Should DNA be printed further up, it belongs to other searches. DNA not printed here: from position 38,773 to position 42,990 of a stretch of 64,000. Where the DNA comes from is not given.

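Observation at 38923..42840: SusC-like TonB-dependent transporter fused in frame to a periplasmic coiled-coil + OmpA-like peptidoglycan-binding module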

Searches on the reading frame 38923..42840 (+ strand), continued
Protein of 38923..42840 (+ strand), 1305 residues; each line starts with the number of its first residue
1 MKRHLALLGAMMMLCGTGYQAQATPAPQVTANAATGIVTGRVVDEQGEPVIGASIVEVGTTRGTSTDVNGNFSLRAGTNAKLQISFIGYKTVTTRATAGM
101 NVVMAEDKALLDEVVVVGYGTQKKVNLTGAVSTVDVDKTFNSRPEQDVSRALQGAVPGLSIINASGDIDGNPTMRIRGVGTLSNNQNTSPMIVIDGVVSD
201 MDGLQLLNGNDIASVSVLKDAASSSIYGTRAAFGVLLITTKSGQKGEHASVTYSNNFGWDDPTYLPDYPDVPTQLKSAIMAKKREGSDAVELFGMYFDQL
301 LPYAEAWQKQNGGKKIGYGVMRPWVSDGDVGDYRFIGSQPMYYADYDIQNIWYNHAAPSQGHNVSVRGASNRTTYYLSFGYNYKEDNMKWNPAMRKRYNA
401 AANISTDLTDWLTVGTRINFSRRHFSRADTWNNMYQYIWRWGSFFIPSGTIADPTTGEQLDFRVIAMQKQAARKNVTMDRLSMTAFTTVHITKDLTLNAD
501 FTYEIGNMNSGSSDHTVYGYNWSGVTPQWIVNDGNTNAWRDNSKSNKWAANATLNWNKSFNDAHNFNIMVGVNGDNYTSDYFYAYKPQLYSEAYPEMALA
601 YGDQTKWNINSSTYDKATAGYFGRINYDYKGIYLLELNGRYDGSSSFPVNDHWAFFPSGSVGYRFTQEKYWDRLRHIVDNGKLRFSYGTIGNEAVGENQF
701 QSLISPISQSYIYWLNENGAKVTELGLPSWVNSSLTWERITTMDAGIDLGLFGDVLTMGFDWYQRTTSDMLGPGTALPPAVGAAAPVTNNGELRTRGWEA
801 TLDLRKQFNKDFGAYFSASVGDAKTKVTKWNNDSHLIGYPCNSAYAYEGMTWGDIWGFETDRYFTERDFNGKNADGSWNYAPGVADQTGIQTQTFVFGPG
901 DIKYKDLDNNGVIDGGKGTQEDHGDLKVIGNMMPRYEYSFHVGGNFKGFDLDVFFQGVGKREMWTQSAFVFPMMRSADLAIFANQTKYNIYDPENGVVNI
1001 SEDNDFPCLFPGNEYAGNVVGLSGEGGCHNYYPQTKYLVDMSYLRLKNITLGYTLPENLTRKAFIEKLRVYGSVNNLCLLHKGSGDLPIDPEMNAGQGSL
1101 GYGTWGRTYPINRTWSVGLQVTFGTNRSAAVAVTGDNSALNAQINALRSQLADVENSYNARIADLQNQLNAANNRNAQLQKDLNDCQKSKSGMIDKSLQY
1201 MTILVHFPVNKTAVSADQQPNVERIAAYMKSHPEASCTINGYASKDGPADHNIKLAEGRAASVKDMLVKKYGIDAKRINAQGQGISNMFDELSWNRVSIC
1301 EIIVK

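Call 35: find_homologous_proteins(query=window:38923-42837:+, max_evalue=1e-30)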
Query window:38923-42837:+ (1305 aa): 7980 proteins with E <= 1e-30 among 8000 candidates; the best 120 are listed.
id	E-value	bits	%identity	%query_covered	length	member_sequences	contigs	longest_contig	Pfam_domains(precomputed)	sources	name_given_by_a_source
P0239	0.0e+0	2859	93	100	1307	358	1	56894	PF00691.26,PF13715.13,PF07715.21,PF13620.13,PF00593.31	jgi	-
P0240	0.0e+0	2533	83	100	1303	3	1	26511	PF00691.26,PF13715.13,PF07715.21,PF13620.13,PF00593.31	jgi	-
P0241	0.0e+0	2115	79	86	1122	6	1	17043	PF13715.13,PF07715.21,PF13620.13,PF00593.31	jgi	-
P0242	0.0e+0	2010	76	86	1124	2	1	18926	PF13715.13,PF07715.21,PF13620.13,PF00593.31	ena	-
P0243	0.0e+0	1856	70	86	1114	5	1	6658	PF13715.13,PF07715.21,PF13620.13,PF00593.31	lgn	-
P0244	0.0e+0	1852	70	86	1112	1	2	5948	PF13715.13,PF07715.21,PF13620.13,PF00593.31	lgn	-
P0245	0.0e+0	1850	70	86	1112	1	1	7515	PF13715.13,PF07715.21,PF13620.13,PF00593.31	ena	-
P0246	0.0e+0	1850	70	86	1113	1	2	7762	PF13715.13,PF07715.21,PF13620.13,PF00593.31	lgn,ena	-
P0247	0.0e+0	1849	70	86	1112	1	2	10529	PF13715.13,PF07715.21,PF13620.13,PF00593.31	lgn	-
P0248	0.0e+0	1849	70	86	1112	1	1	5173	PF13715.13,PF07715.21,PF13620.13,PF00593.31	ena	-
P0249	0.0e+0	1849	70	86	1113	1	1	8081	PF13715.13,PF07715.21,PF13620.13,PF00593.31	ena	-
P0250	0.0e+0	1849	70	86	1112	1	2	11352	PF13715.13,PF07715.21,PF13620.13,PF00593.31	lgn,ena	-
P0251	0.0e+0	1849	70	86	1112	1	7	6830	PF13715.13,PF07715.21,PF13620.13,PF00593.31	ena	-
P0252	0.0e+0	1849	70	86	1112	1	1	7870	PF13715.13,PF07715.21,PF13620.13,PF00593.31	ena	-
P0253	0.0e+0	1849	70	86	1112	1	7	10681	PF13715.13,PF07715.21,PF13620.13,PF00593.31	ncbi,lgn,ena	-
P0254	0.0e+0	1849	70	86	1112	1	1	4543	PF13715.13,PF07715.21,PF13620.13,PF00593.31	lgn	-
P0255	0.0e+0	1848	70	86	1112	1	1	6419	PF13715.13,PF07715.21,PF13620.13,PF00593.31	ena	-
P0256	0.0e+0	1848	70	86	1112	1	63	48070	PF13715.13,PF07715.21,PF13620.13,PF00593.31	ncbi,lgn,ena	-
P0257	0.0e+0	1848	70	86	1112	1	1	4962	PF13715.13,PF07715.21,PF13620.13,PF00593.31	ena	-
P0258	0.0e+0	1848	70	86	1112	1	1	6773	PF13715.13,PF07715.21,PF13620.13,PF00593.31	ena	-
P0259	0.0e+0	1847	70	86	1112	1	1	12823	PF13715.13,PF07715.21,PF13620.13,PF00593.31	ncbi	-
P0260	0.0e+0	1847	70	86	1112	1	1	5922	PF13715.13,PF07715.21,PF13620.13,PF00593.31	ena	-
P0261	0.0e+0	1847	70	86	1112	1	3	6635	PF13715.13,PF07715.21,PF13620.13,PF00593.31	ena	-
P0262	0.0e+0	1847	70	86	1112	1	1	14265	PF13715.13,PF07715.21,PF13620.13,PF00593.31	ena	-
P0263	0.0e+0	1846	70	86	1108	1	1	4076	PF13715.13,PF07715.21,PF13620.13,PF00593.31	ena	-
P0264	0.0e+0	1846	70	86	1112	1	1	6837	PF13715.13,PF07715.21,PF13620.13,PF00593.31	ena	-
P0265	0.0e+0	1846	70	86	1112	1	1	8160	PF13715.13,PF07715.21,PF13620.13,PF00593.31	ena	-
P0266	0.0e+0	1846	70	86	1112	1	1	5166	PF13715.13,PF07715.21,PF13620.13,PF00593.31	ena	-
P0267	0.0e+0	1846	70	86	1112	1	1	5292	PF13715.13,PF07715.21,PF13620.13,PF00593.31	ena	-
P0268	0.0e+0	1846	70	86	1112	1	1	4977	PF13715.13,PF07715.21,PF13620.13,PF00593.31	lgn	-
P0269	0.0e+0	1846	70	86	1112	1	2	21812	PF13715.13,PF07715.21,PF13620.13,PF00593.31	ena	-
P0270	0.0e+0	1845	70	86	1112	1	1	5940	PF13715.13,PF07715.21,PF13620.13,PF00593.31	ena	-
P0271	0.0e+0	1845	70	86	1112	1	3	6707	PF13715.13,PF07715.21,PF13620.13,PF00593.31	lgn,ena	-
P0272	0.0e+0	1845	70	86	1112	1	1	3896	PF13715.13,PF07715.21,PF13620.13,PF00593.31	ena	-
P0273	0.0e+0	1845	70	86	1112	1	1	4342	PF13715.13,PF07715.21,PF13620.13,PF00593.31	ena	-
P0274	0.0e+0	1845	70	86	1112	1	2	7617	PF13715.13,PF07715.21,PF13620.13,PF00593.31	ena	-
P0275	0.0e+0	1844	70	86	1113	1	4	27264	PF13715.13,PF07715.21,PF13620.13,PF00593.31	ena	-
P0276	0.0e+0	1844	70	86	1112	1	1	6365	PF13715.13,PF07715.21,PF13620.13,PF00593.31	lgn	-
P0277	0.0e+0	1844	70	86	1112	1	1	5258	PF13715.13,PF07715.21,PF13620.13,PF00593.31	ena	-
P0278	0.0e+0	1843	70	86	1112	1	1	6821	PF13715.13,PF07715.21,PF13620.13,PF00593.31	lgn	-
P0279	0.0e+0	1843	70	86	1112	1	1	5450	PF13715.13,PF07715.21,PF13620.13,PF00593.31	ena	-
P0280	0.0e+0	1843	70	86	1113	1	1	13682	PF13715.13,PF07715.21,PF13620.13,PF00593.31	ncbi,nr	ncbi:MAG: TonB-dependent receptor [bacterium]|nr:TonB-dependent receptor [bacterium]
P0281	0.0e+0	1843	70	86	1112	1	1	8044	PF13715.13,PF07715.21,PF13620.13,PF00593.31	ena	-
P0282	0.0e+0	1843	70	86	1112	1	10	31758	PF13715.13,PF07715.21,PF13620.13,PF00593.31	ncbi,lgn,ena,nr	ncbi:MAG: TonB-dependent receptor [bacterium]|nr:TonB-dependent receptor [bacterium]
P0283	0.0e+0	1843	70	86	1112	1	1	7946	PF13715.13,PF07715.21,PF13620.13,PF00593.31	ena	-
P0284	0.0e+0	1843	70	86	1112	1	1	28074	PF13715.13,PF07715.21,PF13620.13,PF00593.31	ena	-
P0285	0.0e+0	1843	70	86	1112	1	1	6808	PF13715.13,PF07715.21,PF13620.13,PF00593.31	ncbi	ncbi:MAG: SusC/RagA family TonB-linked outer membrane protein [Sodaliphilus sp.]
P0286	0.0e+0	1843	70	86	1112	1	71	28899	PF13715.13,PF07715.21,PF13620.13,PF00593.31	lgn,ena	-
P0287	0.0e+0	1842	70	86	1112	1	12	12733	PF13715.13,PF07715.21,PF13620.13,PF00593.31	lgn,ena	-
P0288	0.0e+0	1842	70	86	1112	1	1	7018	PF13715.13,PF07715.21,PF13620.13,PF00593.31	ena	-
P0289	0.0e+0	1842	70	86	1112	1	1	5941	PF13715.13,PF07715.21,PF13620.13,PF00593.31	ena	-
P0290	0.0e+0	1842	70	86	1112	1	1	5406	PF13715.13,PF07715.21,PF13620.13,PF00593.31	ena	-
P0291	0.0e+0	1842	70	86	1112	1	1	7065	PF13715.13,PF07715.21,PF13620.13,PF00593.31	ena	-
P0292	0.0e+0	1841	70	86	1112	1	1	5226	PF13715.13,PF07715.21,PF13620.13,PF00593.31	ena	-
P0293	0.0e+0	1841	70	86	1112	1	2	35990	PF13715.13,PF07715.21,PF13620.13,PF00593.31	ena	-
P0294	0.0e+0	1841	70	86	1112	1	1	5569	PF13715.13,PF07715.21,PF13620.13,PF00593.31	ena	-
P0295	0.0e+0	1841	70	86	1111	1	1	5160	PF13715.13,PF07715.21,PF13620.13,PF00593.31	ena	-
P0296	0.0e+0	1840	70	86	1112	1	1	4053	PF13715.13,PF07715.21,PF13620.13,PF00593.31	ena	-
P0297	0.0e+0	1840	70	86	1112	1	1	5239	PF13715.13,PF07715.21,PF13620.13,PF00593.31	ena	-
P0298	0.0e+0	1839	70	86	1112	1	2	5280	PF13715.13,PF07715.21,PF13620.13,PF00593.31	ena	-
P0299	0.0e+0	1838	70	86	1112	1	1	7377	PF13715.13,PF07715.21,PF13620.13,PF00593.31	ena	-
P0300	0.0e+0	1837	70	86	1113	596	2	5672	PF13715.13,PF07715.21,PF13620.13,PF00593.31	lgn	-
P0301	0.0e+0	1835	70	86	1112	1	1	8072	PF13715.13,PF07715.21,PF13620.13,PF00593.31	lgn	-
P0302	0.0e+0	1832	70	86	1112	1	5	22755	PF13715.13,PF07715.21,PF13620.13,PF00593.31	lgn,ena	-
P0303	0.0e+0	1810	70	85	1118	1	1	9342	PF13715.13,PF07715.21,PF13620.13,PF00593.31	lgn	-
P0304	0.0e+0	1809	69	86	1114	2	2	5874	PF13715.13,PF07715.21,PF13620.13,PF00593.31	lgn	-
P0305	0.0e+0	1806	70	85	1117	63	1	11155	PF13715.13,PF07715.21,PF13620.13,PF00593.31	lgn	-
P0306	0.0e+0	1790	70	84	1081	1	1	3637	PF13715.13,PF07715.21,PF13620.13,PF00593.31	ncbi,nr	ncbi:MAG: TonB-dependent receptor, partial [Muribaculaceae bacterium]|nr:TonB-dependent receptor [Mu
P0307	0.0e+0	1781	69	84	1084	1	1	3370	PF13715.13,PF07715.21,PF13620.13,PF00593.31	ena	-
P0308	0.0e+0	1779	68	86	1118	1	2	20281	PF13715.13,PF07715.21,PF13620.13,PF00593.31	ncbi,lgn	-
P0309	0.0e+0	1776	67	86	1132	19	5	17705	PF13715.13,PF07715.21,PF13620.13,PF00593.31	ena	-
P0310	0.0e+0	1763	66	86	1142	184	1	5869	PF13715.13,PF07715.21,PF13620.13,PF00593.31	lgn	-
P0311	0.0e+0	1758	67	86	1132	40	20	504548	PF13715.13,PF07715.21,PF13620.13,PF00593.31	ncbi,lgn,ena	-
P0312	0.0e+0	1754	67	85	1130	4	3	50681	PF13715.13,PF07715.21,PF13620.13,PF00593.31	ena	-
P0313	0.0e+0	1751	68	83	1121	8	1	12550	PF13715.13,PF07715.21,PF13620.13,PF00593.31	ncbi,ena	-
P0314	0.0e+0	1749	67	86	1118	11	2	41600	PF13715.13,PF07715.21,PF13620.13,PF00593.31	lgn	-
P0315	0.0e+0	1748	68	86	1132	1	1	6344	PF13715.13,PF07715.21,PF13620.13,PF00593.31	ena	-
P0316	0.0e+0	1745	67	85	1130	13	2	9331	PF13715.13,PF07715.21,PF13620.13,PF00593.31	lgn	-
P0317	0.0e+0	1743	67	86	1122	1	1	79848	PF13715.13,PF07715.21,PF13620.13,PF00593.31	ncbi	-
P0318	0.0e+0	1742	67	86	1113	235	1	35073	PF13715.13,PF07715.21,PF13620.13,PF00593.31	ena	-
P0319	0.0e+0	1741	67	85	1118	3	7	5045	PF13715.13,PF07715.21,PF13620.13,PF00593.31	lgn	-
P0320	0.0e+0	1740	67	85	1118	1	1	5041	PF13715.13,PF07715.21,PF13620.13,PF00593.31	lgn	-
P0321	0.0e+0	1740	68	84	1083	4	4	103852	PF13715.13,PF07715.21,PF13620.13,PF00593.31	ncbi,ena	-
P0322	0.0e+0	1737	66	86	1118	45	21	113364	PF13715.13,PF07715.21,PF13620.13,PF00593.31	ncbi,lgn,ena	-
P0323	0.0e+0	1730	70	80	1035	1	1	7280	PF07715.21,PF00593.31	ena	-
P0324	0.0e+0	1728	66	86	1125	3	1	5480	PF13715.13,PF07715.21,PF13620.13,PF00593.31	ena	-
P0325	0.0e+0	1728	66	86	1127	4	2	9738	PF13715.13,PF07715.21,PF13620.13,PF00593.31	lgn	-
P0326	0.0e+0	1727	66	86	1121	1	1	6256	PF13715.13,PF07715.21,PF13620.13,PF00593.31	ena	-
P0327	0.0e+0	1725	66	86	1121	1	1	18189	PF13715.13,PF07715.21,PF13620.13,PF00593.31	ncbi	-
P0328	0.0e+0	1725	66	86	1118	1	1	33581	PF13715.13,PF07715.21,PF13620.13,PF00593.31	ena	-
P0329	0.0e+0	1724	65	86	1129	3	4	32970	PF13715.13,PF07715.21,PF13620.13,PF00593.31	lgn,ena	-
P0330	0.0e+0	1719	65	86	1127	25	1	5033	PF13715.13,PF07715.21,PF13620.13,PF00593.31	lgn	-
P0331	0.0e+0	1717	65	86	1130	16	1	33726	PF13715.13,PF07715.21,PF13620.13,PF00593.31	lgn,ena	-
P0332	0.0e+0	1717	66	86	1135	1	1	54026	PF13715.13,PF07715.21,PF13620.13,PF00593.31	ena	-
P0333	0.0e+0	1716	66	86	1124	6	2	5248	PF13715.13,PF07715.21,PF13620.13,PF00593.31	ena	-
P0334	0.0e+0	1716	65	86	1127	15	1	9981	PF13715.13,PF07715.21,PF13620.13,PF00593.31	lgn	-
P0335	0.0e+0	1716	65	86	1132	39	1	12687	PF13715.13,PF07715.21,PF13620.13,PF00593.31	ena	-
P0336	0.0e+0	1714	65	86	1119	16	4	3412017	PF13715.13,PF07715.21,PF13620.13,PF00593.31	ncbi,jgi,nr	ncbi:MAG: TonB-dependent receptor [Prevotella sp.]|jgi:TonB-linked SusC/RagA family outer membrane p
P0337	0.0e+0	1712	65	86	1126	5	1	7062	PF13715.13,PF07715.21,PF13620.13,PF00593.31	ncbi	-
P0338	0.0e+0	1710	67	84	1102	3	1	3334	PF13715.13,PF07715.21,PF13620.13,PF00593.31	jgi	jgi:TonB-linked SusC/RagA family outer membrane protein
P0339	0.0e+0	1707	65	86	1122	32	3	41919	PF13715.13,PF07715.21,PF13620.13,PF00593.31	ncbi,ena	-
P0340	0.0e+0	1705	65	86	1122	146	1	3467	PF13715.13,PF07715.21,PF13620.13,PF00593.31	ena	-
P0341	0.0e+0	1705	65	86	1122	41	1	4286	PF13715.13,PF07715.21,PF13620.13,PF00593.31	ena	-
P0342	0.0e+0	1698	65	86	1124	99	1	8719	PF13715.13,PF07715.21,PF13620.13,PF00593.31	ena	-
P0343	0.0e+0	1698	65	86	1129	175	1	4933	PF13715.13,PF07715.21,PF13620.13,PF00593.31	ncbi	-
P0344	0.0e+0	1694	64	85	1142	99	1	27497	PF13715.13,PF07715.21,PF13620.13,PF00593.31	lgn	-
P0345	0.0e+0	1686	64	86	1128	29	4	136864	PF13715.13,PF07715.21,PF13620.13,PF00593.31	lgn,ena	-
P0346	0.0e+0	1684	66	86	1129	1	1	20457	PF13715.13,PF07715.21,PF13620.13,PF00593.31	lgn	-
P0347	0.0e+0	1684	63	86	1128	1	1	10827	PF13715.13,PF07715.21,PF13620.13,PF00593.31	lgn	-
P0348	0.0e+0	1681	63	86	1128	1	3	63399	PF13715.13,PF07715.21,PF13620.13,PF00593.31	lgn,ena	-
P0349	0.0e+0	1681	63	86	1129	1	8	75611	PF13715.13,PF07715.21,PF13620.13,PF00593.31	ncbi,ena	-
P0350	0.0e+0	1680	63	86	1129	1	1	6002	PF13715.13,PF07715.21,PF13620.13,PF00593.31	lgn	-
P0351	0.0e+0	1679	63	86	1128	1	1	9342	PF13715.13,PF07715.21,PF13620.13,PF00593.31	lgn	-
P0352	0.0e+0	1679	63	86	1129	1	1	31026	PF13715.13,PF07715.21,PF13620.13,PF00593.31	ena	-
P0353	0.0e+0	1679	63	86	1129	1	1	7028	PF13715.13,PF07715.21,PF13620.13,PF00593.31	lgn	-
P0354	0.0e+0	1678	63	86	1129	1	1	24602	PF13715.13,PF07715.21,PF13620.13,PF00593.31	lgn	-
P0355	0.0e+0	1678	63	86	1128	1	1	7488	PF13715.13,PF07715.21,PF13620.13,PF00593.31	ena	-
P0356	0.0e+0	1678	63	86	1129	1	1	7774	PF13715.13,PF07715.21,PF13620.13,PF00593.31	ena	-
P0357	0.0e+0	1678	63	86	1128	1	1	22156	PF13715.13,PF07715.21,PF13620.13,PF00593.31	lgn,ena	-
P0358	0.0e+0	1678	63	86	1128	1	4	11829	PF13715.13,PF07715.21,PF13620.13,PF00593.31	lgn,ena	-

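Call 57: find_encoding_contigs(protein=P0241, flank=3000, max_places=2)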
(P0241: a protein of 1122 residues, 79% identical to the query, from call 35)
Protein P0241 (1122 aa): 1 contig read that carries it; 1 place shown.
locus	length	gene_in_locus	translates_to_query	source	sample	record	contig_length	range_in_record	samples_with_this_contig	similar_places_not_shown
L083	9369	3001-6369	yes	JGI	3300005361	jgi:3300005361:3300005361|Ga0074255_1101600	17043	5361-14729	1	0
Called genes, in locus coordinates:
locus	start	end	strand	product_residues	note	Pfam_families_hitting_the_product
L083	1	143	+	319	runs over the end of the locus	PF00404:Dockerin_1, PF13499:EF-hand_7 (faint), PF00404:Dockerin_1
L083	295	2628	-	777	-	PF00924:MS_channel_2nd, PF21082:MS_channel_3rd (weak)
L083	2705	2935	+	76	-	-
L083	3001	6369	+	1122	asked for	PF13620:CarboxypepD_reg, PF13715:CarbopepD_reg_2, PF07715:Plug, PF00593:TonB_dep_Rec_b-barrel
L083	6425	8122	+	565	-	PF14322:SusD-like_3, PF07980:SusD_RagB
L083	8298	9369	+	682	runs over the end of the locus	PF00133:tRNA-synt_1, PF09334:tRNA-synt_1g, PF08264:Anticodon_1 (weak), PF19303:Anticodon_3, PF01588:tRNA_bind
